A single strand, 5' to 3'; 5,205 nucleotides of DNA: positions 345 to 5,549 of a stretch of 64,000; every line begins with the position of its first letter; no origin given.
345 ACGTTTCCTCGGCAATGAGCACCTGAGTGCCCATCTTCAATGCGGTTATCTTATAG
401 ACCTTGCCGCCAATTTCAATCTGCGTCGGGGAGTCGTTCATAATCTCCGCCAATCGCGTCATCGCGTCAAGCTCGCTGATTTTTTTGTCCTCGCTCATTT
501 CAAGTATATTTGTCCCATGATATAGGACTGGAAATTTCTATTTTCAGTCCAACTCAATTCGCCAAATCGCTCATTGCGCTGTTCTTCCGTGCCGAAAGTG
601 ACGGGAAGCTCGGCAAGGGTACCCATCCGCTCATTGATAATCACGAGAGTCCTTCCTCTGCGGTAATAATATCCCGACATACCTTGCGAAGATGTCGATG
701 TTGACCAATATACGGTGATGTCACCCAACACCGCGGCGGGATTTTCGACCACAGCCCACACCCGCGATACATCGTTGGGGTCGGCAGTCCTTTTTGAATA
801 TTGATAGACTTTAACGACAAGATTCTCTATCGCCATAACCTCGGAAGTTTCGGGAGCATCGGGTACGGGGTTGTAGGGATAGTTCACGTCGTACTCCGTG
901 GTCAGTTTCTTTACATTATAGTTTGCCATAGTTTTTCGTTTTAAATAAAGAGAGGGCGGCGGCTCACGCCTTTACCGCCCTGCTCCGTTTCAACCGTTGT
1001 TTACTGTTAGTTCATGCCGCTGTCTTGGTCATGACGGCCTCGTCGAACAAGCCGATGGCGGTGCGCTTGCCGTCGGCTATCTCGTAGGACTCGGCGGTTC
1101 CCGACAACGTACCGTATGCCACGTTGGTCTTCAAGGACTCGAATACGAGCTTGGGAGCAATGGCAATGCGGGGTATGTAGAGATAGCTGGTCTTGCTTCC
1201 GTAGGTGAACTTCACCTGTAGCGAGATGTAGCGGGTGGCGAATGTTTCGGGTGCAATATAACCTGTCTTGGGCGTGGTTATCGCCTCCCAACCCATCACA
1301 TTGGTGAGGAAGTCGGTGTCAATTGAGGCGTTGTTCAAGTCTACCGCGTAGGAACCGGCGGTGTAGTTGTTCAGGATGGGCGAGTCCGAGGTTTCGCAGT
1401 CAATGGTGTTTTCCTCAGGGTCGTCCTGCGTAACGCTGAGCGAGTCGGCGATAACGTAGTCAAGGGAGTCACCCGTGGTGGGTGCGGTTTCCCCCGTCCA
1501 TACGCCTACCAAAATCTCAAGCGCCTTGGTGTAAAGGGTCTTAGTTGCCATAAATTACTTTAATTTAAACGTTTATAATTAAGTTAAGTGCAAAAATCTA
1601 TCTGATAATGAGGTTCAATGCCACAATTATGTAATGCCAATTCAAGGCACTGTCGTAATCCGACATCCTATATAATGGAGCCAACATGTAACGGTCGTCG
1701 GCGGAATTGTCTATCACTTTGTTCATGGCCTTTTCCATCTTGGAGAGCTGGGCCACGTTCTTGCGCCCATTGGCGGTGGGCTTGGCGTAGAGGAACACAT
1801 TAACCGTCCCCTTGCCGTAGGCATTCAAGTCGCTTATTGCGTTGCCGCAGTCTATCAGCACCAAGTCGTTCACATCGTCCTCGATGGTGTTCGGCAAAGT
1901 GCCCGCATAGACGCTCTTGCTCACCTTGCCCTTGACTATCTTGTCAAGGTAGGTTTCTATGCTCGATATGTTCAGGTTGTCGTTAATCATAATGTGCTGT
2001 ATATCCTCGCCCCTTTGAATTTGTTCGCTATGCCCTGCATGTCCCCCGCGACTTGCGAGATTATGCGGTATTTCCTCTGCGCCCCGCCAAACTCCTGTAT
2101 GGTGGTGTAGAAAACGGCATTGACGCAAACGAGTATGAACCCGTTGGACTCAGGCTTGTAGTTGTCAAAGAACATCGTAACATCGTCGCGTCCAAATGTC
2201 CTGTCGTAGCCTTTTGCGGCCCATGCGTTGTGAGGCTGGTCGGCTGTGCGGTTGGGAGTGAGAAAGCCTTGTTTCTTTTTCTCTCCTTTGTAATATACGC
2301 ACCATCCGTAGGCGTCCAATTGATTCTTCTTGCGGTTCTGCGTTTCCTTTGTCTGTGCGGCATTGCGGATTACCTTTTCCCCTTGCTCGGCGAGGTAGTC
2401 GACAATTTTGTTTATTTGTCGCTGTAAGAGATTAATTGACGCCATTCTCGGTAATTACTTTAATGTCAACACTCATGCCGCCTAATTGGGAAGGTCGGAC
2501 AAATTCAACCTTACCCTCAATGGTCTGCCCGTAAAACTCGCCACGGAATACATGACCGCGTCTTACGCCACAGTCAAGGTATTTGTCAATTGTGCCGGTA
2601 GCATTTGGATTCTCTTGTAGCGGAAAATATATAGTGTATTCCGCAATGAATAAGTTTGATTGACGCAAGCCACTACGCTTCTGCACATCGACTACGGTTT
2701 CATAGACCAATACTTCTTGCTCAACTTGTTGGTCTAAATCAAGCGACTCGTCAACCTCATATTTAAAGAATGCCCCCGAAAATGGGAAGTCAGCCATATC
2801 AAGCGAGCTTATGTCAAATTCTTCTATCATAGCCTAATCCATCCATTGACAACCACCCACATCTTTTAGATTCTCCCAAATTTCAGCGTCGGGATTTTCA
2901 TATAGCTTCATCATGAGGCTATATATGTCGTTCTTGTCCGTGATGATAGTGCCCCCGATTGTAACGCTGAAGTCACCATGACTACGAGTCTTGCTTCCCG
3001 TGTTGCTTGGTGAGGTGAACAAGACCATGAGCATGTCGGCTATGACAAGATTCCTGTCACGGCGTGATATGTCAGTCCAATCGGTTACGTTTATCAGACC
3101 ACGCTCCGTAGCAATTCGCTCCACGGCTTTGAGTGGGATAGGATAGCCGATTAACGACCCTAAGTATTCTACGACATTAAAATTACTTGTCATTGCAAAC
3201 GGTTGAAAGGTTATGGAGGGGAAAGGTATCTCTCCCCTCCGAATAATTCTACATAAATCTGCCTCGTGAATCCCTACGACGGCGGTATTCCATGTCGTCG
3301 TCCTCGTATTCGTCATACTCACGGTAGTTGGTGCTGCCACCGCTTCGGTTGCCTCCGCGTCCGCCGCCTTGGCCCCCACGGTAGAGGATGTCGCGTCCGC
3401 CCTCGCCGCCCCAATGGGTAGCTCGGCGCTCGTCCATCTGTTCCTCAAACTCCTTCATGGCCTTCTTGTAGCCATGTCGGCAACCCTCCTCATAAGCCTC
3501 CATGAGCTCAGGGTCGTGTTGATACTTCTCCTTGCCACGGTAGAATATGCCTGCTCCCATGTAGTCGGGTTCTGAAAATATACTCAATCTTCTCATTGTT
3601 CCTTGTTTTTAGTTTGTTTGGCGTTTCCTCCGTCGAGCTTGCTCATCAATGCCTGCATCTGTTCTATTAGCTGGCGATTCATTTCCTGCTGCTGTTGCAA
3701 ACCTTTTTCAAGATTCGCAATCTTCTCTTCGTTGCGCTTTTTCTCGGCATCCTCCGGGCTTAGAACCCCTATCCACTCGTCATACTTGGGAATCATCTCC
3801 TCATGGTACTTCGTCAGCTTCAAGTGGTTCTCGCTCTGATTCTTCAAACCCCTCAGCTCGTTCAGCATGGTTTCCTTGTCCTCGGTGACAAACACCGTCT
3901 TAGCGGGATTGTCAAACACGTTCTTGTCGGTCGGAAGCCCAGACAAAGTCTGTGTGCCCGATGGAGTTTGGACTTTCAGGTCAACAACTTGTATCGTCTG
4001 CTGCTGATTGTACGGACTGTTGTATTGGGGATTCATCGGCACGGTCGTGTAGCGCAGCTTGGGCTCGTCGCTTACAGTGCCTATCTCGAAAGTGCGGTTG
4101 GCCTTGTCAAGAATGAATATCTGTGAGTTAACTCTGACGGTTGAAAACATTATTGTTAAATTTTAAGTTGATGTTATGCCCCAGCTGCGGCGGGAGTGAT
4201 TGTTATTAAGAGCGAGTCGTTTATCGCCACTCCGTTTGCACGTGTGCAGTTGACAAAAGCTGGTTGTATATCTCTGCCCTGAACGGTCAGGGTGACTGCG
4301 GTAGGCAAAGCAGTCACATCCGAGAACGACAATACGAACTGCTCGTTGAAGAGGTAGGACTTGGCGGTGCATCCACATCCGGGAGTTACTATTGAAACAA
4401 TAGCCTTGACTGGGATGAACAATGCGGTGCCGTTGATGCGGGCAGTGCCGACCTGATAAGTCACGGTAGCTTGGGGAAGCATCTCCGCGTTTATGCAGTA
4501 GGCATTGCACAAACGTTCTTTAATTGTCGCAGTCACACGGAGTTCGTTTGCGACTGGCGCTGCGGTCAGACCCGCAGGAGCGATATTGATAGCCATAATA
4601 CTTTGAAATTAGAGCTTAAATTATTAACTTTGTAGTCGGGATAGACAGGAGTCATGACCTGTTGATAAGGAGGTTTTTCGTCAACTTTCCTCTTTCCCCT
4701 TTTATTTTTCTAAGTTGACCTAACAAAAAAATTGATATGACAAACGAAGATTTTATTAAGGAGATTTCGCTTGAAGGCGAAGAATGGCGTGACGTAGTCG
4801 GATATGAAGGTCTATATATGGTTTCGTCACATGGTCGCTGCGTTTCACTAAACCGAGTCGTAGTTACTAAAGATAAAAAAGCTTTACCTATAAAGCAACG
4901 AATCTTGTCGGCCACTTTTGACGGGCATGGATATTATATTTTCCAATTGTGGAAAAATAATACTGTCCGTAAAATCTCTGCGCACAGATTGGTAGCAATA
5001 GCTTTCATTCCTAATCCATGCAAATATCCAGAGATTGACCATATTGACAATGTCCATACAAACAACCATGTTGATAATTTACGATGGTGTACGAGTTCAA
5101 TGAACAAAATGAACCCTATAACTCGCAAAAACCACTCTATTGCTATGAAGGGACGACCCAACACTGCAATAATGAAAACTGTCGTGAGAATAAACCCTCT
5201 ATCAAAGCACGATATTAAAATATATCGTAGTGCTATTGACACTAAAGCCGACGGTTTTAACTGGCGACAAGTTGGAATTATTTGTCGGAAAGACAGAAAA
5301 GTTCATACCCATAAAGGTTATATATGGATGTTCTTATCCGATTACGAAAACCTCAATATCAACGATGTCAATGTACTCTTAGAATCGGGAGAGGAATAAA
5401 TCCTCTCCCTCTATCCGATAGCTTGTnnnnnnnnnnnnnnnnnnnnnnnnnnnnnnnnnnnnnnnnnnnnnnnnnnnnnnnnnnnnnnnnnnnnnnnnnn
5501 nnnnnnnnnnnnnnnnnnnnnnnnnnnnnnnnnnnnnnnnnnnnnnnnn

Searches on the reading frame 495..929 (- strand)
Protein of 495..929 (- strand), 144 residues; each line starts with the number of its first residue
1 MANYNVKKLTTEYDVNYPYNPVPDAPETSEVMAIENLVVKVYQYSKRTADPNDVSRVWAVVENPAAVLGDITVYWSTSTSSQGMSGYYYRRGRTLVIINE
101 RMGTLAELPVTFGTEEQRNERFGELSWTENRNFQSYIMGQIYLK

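Call 49: find_encoding_contigs(protein=window:495-929:-, flank=10000, max_places=2)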
Protein window:495-929:- (144 aa): 5 contigs read that carry it; 2 places shown.
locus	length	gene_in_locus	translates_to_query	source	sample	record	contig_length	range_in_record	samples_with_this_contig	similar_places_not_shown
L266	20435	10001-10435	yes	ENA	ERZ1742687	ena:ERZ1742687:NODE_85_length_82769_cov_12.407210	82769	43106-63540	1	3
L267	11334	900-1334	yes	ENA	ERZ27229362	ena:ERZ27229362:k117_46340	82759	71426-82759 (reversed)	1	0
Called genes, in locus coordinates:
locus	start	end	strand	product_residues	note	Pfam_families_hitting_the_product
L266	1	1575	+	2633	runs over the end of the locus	-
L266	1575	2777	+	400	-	-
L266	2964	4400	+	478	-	-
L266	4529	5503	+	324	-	-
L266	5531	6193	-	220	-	PF07463:NUMOD4, PF13392:HNH_3 (weak)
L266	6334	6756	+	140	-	-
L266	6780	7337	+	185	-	-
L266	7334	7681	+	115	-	-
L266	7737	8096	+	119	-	-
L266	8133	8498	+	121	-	-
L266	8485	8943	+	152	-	-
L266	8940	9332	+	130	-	-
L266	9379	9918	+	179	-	-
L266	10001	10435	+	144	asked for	-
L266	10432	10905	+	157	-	-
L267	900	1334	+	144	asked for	-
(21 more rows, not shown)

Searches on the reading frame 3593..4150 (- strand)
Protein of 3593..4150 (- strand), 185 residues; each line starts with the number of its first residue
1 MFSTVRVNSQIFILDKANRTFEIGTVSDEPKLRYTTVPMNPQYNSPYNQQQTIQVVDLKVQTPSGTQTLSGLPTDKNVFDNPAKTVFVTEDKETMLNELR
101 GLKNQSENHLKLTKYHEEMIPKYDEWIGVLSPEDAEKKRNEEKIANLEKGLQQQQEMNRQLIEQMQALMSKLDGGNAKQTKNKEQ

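Call 46: search_protein_families(library=pfam, max_evalue=0.01, proteins=[window:3593-4150:-])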
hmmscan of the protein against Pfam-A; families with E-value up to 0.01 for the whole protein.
window:3593-4150:- (185 aa): 1 family
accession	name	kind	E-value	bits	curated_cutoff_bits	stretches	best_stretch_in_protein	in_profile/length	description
PF05130.17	FlgN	-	0.00035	21.4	30.5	1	89-170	43-123/147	FlgN protein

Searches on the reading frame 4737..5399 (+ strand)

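Call 46: search_protein_families(library=pfam, max_evalue=0.01, proteins=[window:4737-5399:+])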
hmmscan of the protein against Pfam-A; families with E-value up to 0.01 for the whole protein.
window:4737-5399:+ (220 aa): 2 families
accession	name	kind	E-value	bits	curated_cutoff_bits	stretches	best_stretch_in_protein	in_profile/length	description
PF07463.16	NUMOD4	-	1.3e-09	38.6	23.4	1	15-71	1-48/49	NUMOD4 motif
PF13392.12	HNH_3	-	2.3e-07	30.8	24.8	1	82-124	3-45/46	HNH endonuclease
